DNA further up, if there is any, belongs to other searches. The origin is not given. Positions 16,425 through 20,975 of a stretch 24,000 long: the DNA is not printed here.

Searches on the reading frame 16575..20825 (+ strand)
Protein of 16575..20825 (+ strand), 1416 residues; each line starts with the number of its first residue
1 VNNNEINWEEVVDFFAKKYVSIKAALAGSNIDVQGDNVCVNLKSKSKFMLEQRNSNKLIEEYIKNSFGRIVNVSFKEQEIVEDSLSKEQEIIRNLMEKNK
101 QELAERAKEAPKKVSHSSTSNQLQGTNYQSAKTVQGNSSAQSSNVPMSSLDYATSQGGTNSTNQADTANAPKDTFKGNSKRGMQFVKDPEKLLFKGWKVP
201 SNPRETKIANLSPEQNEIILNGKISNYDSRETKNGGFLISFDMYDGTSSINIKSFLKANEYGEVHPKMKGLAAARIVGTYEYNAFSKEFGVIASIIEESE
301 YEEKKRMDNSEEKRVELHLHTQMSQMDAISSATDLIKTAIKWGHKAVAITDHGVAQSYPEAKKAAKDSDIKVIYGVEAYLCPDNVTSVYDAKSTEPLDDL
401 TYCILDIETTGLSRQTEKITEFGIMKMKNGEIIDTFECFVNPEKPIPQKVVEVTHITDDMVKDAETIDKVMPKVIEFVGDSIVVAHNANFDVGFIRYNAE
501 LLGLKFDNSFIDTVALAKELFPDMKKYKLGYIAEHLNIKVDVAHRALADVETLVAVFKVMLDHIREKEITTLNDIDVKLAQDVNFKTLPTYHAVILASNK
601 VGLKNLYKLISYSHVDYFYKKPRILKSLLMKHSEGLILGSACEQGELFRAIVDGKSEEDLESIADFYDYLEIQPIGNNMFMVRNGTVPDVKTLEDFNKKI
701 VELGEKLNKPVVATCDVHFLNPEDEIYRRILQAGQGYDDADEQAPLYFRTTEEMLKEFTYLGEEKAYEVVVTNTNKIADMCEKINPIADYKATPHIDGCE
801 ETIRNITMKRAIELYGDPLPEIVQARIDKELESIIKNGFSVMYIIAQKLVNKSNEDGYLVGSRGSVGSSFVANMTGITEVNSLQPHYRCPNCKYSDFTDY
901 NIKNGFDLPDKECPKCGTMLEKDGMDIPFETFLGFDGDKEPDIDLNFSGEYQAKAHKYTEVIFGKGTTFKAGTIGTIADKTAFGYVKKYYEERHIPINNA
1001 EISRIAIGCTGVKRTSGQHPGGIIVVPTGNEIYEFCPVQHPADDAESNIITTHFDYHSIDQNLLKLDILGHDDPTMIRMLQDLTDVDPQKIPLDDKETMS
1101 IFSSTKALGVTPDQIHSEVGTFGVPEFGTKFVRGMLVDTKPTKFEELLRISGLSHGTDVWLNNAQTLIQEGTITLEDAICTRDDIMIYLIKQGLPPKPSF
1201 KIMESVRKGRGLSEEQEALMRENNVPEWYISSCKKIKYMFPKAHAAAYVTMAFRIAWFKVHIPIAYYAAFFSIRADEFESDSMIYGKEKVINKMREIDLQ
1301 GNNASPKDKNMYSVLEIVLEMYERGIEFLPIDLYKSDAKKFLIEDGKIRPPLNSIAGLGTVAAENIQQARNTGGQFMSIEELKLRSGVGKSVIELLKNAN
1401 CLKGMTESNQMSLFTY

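Call 10: search_protein_families(library=pfam, proteins=[window:16575-20825:+])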
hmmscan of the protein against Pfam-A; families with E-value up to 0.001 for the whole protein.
window:16575-20825:+ (1416 aa): 9 families
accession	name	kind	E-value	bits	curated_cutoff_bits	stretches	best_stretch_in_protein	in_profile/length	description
PF07733.18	DNA_pol3_alpha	-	8e-59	199.8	23.9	2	802-991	2-152/260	Bacterial DNA polymerase III alpha NTPase domain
PF00929.31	RNase_T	-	1.9e-38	133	24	1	404-557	2-164/164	Exonuclease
PF02811.25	PHP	-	3.1e-34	119.1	26.4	2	316-404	1-92/164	PHP domain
PF17657.6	DNA_pol3_finger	-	2.5e-26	92.4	22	1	1073-1215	1-153/166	Bacterial DNA polymerase III alpha subunit finger domain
PF14579.12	HHH_6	-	4.7e-14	52.8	25.6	1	1325-1408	1-86/90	Helix-hairpin-helix motif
PF12836.13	HHH_3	-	9.4e-07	29.3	27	1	1352-1397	16-61/65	Helix-hairpin-helix motif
PF11490.13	DNA_pol3_a_NII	-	1.7e-06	28.4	26.3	1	7-112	2-113/117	DNA polymerase III polC-type N-terminus II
PF13482.12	RNase_H_2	-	2.2e-06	28.2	22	1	403-541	1-118/165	RNase_H superfamily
PF16473.11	Rv2179c-like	-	0.00059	20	27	0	403-558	3-174/177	3'-5' exoribonuclease Rv2179c-like domain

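Call 11: find_encoding_contigs(protein=window:16575-20825:+, flank=6000, max_places=6)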
Protein window:16575-20825:+ (1416 aa): no gene with exactly this product is on record in the collection.

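Call 19: find_homologous_proteins(query=window:16575-20825:+, max_evalue=1e-100)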
Query window:16575-20825:+ (1416 aa): 7929 proteins with E <= 1e-100 among 8000 candidates; the best 120 are listed.
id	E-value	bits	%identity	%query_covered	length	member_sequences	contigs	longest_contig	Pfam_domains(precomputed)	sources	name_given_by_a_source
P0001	0.0e+0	2983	92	100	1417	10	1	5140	PF00929.32,PF12836.14,PF13482.13,PF02811.27,PF14579.13,PF11490.14,PF17657.7,PF07733.19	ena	-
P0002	0.0e+0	2868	89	100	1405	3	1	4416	PF00929.32,PF12836.14,PF13482.13,PF02811.27,PF14579.13,PF11490.14,PF17657.7,PF07733.19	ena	-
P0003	0.0e+0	2858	88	100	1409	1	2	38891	PF00929.32,PF12836.14,PF13482.13,PF02811.27,PF14579.13,PF11490.14,PF17657.7,PF07733.19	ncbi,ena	-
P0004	0.0e+0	2857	88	100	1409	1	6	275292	PF00929.32,PF12836.14,PF13482.13,PF02811.27,PF14579.13,PF11490.14,PF17657.7,PF07733.19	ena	-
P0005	0.0e+0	2856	88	100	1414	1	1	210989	PF00929.32,PF12836.14,PF13482.13,PF02811.27,PF14579.13,PF11490.14,PF17657.7,PF07733.19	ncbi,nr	ncbi:MAG: PolC-type DNA polymerase III [Clostridia bacterium]|nr:PolC-type DNA polymerase III [Clost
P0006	0.0e+0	2674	83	100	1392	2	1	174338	PF00929.32,PF12836.14,PF13482.13,PF02811.27,PF14579.13,PF17657.7,PF07733.19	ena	-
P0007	0.0e+0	2636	82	100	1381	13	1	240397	PF00929.32,PF12836.14,PF13482.13,PF02811.27,PF14579.13,PF17657.7,PF07733.19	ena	-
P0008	0.0e+0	2619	83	97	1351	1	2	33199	PF00929.32,PF12836.14,PF13482.13,PF02811.27,PF14579.13,PF01336.32,PF17657.7,PF07733.19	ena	-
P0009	0.0e+0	2604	80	100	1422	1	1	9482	PF00929.32,PF12836.14,PF13482.13,PF02811.27,PF14579.13,PF17657.7,PF07733.19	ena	-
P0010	0.0e+0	2603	80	100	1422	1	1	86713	PF00929.32,PF12836.14,PF13482.13,PF02811.27,PF14579.13,PF17657.7,PF07733.19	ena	-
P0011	0.0e+0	2599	79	100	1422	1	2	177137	PF00929.32,PF12836.14,PF13482.13,PF02811.27,PF14579.13,PF17657.7,PF07733.19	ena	-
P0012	0.0e+0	2598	79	100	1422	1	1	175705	PF00929.32,PF12836.14,PF13482.13,PF02811.27,PF14579.13,PF17657.7,PF07733.19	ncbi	-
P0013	0.0e+0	2598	79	100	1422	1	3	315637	PF00929.32,PF12836.14,PF13482.13,PF02811.27,PF14579.13,PF17657.7,PF07733.19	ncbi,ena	-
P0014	0.0e+0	2598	80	100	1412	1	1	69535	PF00929.32,PF12836.14,PF13482.13,PF02811.27,PF14579.13,PF17657.7,PF07733.19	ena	-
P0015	0.0e+0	2598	79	100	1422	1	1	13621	PF00929.32,PF12836.14,PF13482.13,PF02811.27,PF14579.13,PF17657.7,PF07733.19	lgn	-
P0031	0.0e+0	2594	80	100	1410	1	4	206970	PF00929.32,PF12836.14,PF13482.13,PF02811.27,PF14579.13,PF17657.7,PF07733.19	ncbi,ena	-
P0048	0.0e+0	2486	76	100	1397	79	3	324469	PF00929.32,PF12836.14,PF13482.13,PF02811.27,PF14579.13,PF17657.7,PF07733.19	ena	-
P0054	0.0e+0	2403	74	100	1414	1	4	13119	PF00929.32,PF13482.13,PF02811.27,PF14579.13,PF17657.7,PF07733.19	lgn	-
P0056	0.0e+0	2396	72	100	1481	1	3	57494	PF00929.32,PF12836.14,PF13482.13,PF02811.27,PF14579.13,PF17657.7,PF07733.19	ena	-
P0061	0.0e+0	2389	73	100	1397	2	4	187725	PF00929.32,PF13482.13,PF02811.27,PF14579.13,PF11490.14,PF17657.7,PF07733.19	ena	-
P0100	0.0e+0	2370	73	100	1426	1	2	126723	PF00929.32,PF13482.13,PF02811.27,PF14579.13,PF17657.7,PF07733.19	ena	-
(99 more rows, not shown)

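Call 20: find_encoding_contigs(protein=P0004, flank=5000, max_places=2)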
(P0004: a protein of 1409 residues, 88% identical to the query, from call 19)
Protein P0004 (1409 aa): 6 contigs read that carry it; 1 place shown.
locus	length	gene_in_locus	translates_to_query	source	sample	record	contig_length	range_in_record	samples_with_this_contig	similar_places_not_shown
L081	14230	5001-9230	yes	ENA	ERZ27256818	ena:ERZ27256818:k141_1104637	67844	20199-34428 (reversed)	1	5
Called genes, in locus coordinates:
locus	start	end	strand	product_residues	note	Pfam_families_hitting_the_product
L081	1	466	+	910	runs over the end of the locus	PF07517:SecA_DEAD, PF00270:DEAD (weak), PF01043:SecA_PP_bind, PF21090:P-loop_SecA, PF07516:SecA_SW, PF02810:SEC-C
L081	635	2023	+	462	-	-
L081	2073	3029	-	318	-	PF01933:CofD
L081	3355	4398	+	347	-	PF03462:PCRF, PF00472:RF-1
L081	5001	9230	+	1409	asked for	PF11490:DNA_pol3_a_NII (weak), PF02811:PHP, PF00929:RNase_T, PF13482:RNase_H_2 (weak), PF02811:PHP, PF07733:DNA_pol3_alpha, PF17657:DNA_pol3_finger, PF14579:HHH_6, +1 more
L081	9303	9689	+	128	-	PF06961:DUF1294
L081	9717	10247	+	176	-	PF02482:Ribosomal_S30AE, PF16321:Ribosom_S30AE_C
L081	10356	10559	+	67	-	PF00269:SASP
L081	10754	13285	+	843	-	PF00395:SLH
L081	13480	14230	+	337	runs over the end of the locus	-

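Call 21: find_encoding_contigs(protein=P0007, flank=5000, max_places=2)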
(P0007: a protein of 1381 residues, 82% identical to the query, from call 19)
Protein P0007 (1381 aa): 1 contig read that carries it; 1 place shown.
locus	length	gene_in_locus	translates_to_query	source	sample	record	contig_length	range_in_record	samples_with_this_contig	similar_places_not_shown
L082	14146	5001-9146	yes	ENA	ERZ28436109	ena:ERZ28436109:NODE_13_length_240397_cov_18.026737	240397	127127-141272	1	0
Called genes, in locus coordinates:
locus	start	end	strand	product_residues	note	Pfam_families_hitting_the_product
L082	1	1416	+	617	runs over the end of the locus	PF00501:AMP-binding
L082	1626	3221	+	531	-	PF14262:Cthe_2159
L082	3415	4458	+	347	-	PF03462:PCRF, PF00472:RF-1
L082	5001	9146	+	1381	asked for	PF02811:PHP, PF00929:RNase_T, PF13482:RNase_H_2 (faint), PF02811:PHP, PF07733:DNA_pol3_alpha, PF17657:DNA_pol3_finger, PF14579:HHH_6, PF12836:HHH_3 (weak)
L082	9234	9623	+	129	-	PF06961:DUF1294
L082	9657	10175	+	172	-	PF02482:Ribosomal_S30AE, PF16321:Ribosom_S30AE_C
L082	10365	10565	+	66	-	PF00269:SASP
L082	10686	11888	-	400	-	PF05816:TelA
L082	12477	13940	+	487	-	PF13379:NMT1_2 (faint), PF09084:NMT1, PF12974:Phosphonate-bd (faint), PF00691:OmpA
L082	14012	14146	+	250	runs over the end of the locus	PF00528:BPD_transp_1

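Call 22: find_encoding_contigs(protein=P0013, flank=5000, max_places=2)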
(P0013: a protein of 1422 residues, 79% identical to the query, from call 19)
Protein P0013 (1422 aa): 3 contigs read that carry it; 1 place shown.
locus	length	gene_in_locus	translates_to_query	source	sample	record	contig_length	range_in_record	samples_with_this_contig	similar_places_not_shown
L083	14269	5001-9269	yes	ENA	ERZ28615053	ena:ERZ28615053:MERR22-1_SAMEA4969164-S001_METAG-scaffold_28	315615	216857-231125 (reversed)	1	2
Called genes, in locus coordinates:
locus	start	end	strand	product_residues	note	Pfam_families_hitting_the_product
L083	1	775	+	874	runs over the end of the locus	PF00133:tRNA-synt_1, PF01406:tRNA-synt_1e (faint), PF09334:tRNA-synt_1g, PF13603:tRNA-synt_1_2, PF09334:tRNA-synt_1g, PF08264:Anticodon_1, PF10458:Val_tRNA-synt_C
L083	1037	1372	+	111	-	PF01740:STAS, PF13466:STAS_2 (weak)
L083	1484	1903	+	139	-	PF13581:HATPase_c_2, PF02518:HATPase_c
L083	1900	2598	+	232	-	PF04542:Sigma70_r2, PF04539:Sigma70_r3 (faint), PF08281:Sigma70_r4_2 (weak), PF04545:Sigma70_r4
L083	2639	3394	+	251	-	PF09997:DUF2238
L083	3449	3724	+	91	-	PF07873:YabP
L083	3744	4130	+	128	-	PF09578:Spore_YabQ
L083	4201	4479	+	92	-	PF04977:DivIC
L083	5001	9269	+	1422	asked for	PF02811:PHP, PF00929:RNase_T, PF13482:RNase_H_2 (weak), PF02811:PHP, PF07733:DNA_pol3_alpha, PF17657:DNA_pol3_finger, PF14579:HHH_6, PF12836:HHH_3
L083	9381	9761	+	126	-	PF06961:DUF1294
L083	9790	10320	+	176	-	PF02482:Ribosomal_S30AE, PF16321:Ribosom_S30AE_C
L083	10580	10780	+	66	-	PF00269:SASP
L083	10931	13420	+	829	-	PF00395:SLH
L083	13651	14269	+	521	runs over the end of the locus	PF01841:Transglut_core, PF00395:SLH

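Call 23: find_encoding_contigs(protein=P0048, flank=5000, max_places=2)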
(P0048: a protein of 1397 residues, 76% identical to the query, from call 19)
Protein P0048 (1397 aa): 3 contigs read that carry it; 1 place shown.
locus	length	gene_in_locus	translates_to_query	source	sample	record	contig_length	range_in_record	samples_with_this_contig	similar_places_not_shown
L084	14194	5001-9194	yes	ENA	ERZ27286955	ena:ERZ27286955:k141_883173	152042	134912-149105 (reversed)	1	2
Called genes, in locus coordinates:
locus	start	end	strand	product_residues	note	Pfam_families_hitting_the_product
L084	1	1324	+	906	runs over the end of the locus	PF07517:SecA_DEAD, PF00270:DEAD, PF01043:SecA_PP_bind, PF21090:P-loop_SecA, PF07516:SecA_SW, PF02810:SEC-C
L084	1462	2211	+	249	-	PF13310:Virulence_RhuM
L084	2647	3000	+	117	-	-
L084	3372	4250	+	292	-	PF03462:PCRF, PF00472:RF-1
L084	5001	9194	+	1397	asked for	PF02811:PHP, PF00929:RNase_T, PF13482:RNase_H_2 (weak), PF07733:DNA_pol3_alpha, PF17657:DNA_pol3_finger, PF14579:HHH_6, PF12836:HHH_3 (weak)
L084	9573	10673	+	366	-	PF06161:DUF975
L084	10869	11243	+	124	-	PF06961:DUF1294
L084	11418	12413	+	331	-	-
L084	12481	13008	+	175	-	PF02482:Ribosomal_S30AE, PF16321:Ribosom_S30AE_C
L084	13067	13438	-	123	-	-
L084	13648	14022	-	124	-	-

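Call 24: find_encoding_contigs(protein=P0061, flank=5000, max_places=2)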
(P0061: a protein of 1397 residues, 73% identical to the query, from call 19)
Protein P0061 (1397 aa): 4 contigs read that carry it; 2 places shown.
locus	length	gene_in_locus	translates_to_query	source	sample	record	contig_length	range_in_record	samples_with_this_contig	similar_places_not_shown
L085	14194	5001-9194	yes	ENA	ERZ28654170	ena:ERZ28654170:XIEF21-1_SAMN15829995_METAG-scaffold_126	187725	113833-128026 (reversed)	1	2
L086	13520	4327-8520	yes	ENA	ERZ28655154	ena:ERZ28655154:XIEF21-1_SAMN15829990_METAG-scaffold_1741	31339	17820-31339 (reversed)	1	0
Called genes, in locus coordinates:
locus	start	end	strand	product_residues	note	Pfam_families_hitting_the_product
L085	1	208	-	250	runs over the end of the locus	-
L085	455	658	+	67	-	PF01197:Ribosomal_L31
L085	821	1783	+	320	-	PF07136:DUF1385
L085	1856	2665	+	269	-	PF17827:PrmC_N, PF06325:PrmA, PF02475:TRM5-TYW2_MTfase (weak), PF05175:MTS, PF03602:Cons_hypoth95, PF08241:Methyltransf_11, PF13649:Methyltransf_25, PF13847:Methyltransf_31, +4 more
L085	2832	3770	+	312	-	PF10298:WhiA_N, PF14528:LAGLIDADG_3 (faint), PF14527:LAGLIDADG_WhiA, PF02650:HTH_WhiA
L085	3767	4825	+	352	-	PF04055:Radical_SAM, PF06969:HemN_C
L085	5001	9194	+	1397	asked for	PF11490:DNA_pol3_a_NII (weak), PF02811:PHP, PF00929:RNase_T, PF13482:RNase_H_2 (weak), PF07733:DNA_pol3_alpha, PF17657:DNA_pol3_finger, PF14579:HHH_6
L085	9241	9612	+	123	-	PF06961:DUF1294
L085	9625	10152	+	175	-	PF02482:Ribosomal_S30AE, PF16321:Ribosom_S30AE_C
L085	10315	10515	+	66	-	PF00269:SASP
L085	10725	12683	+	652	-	PF00395:SLH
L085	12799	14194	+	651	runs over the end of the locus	PF00395:SLH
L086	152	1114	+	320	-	PF07136:DUF1385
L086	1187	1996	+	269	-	PF17827:PrmC_N, PF06325:PrmA, PF02475:TRM5-TYW2_MTfase (weak), PF05175:MTS, PF03602:Cons_hypoth95, PF08241:Methyltransf_11, PF13649:Methyltransf_25, PF13847:Methyltransf_31, +4 more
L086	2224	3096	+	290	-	PF10298:WhiA_N, PF14528:LAGLIDADG_3 (faint), PF14527:LAGLIDADG_WhiA, PF02650:HTH_WhiA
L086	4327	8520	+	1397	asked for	PF11490:DNA_pol3_a_NII (weak), PF02811:PHP, PF00929:RNase_T, PF13482:RNase_H_2 (weak), PF07733:DNA_pol3_alpha, PF17657:DNA_pol3_finger, PF14579:HHH_6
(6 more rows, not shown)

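Call 30: find_encoding_contigs(protein=P0006, flank=4000, max_places=1)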
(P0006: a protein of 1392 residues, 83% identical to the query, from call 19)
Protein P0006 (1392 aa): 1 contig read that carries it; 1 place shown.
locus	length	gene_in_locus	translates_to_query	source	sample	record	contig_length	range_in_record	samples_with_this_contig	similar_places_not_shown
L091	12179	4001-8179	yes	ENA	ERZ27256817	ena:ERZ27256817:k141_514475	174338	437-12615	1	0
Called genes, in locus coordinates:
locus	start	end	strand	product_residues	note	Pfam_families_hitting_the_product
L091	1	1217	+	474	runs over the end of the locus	PF03062:MBOAT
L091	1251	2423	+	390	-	PF16822:ALGX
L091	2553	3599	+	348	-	PF03462:PCRF, PF00472:RF-1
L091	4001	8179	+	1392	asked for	PF02811:PHP, PF00929:RNase_T, PF13482:RNase_H_2 (weak), PF07733:DNA_pol3_alpha, PF17657:DNA_pol3_finger, PF14579:HHH_6, PF12836:HHH_3 (weak)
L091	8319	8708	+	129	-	PF06961:DUF1294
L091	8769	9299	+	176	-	PF02482:Ribosomal_S30AE, PF16321:Ribosom_S30AE_C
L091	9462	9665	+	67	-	PF00269:SASP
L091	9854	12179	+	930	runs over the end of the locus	PF00395:SLH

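Call 31: find_encoding_contigs(protein=P0031, flank=4000, max_places=1)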
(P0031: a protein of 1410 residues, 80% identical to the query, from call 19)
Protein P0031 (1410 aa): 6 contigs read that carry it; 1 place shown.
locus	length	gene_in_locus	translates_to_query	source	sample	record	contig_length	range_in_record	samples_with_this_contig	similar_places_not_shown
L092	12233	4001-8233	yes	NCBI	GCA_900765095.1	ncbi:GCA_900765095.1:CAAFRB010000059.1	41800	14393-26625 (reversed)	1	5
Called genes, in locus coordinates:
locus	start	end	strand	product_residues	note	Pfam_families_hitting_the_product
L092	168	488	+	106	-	PF01740:STAS, PF13466:STAS_2 (weak)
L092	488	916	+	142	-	PF13581:HATPase_c_2, PF02518:HATPase_c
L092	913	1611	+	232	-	PF04542:Sigma70_r2, PF08281:Sigma70_r4_2 (faint), PF04545:Sigma70_r4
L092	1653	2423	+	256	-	PF09997:DUF2238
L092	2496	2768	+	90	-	PF07873:YabP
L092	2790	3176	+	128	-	PF09578:Spore_YabQ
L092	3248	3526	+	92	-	PF04977:DivIC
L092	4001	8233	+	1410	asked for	PF02811:PHP, PF00929:RNase_T, PF13482:RNase_H_2 (weak), PF02811:PHP, PF07733:DNA_pol3_alpha, PF17657:DNA_pol3_finger, PF14579:HHH_6, PF12836:HHH_3 (weak)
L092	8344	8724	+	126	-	PF06961:DUF1294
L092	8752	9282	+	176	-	PF02482:Ribosomal_S30AE, PF16321:Ribosom_S30AE_C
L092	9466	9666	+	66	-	PF00269:SASP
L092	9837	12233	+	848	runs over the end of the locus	PF00395:SLH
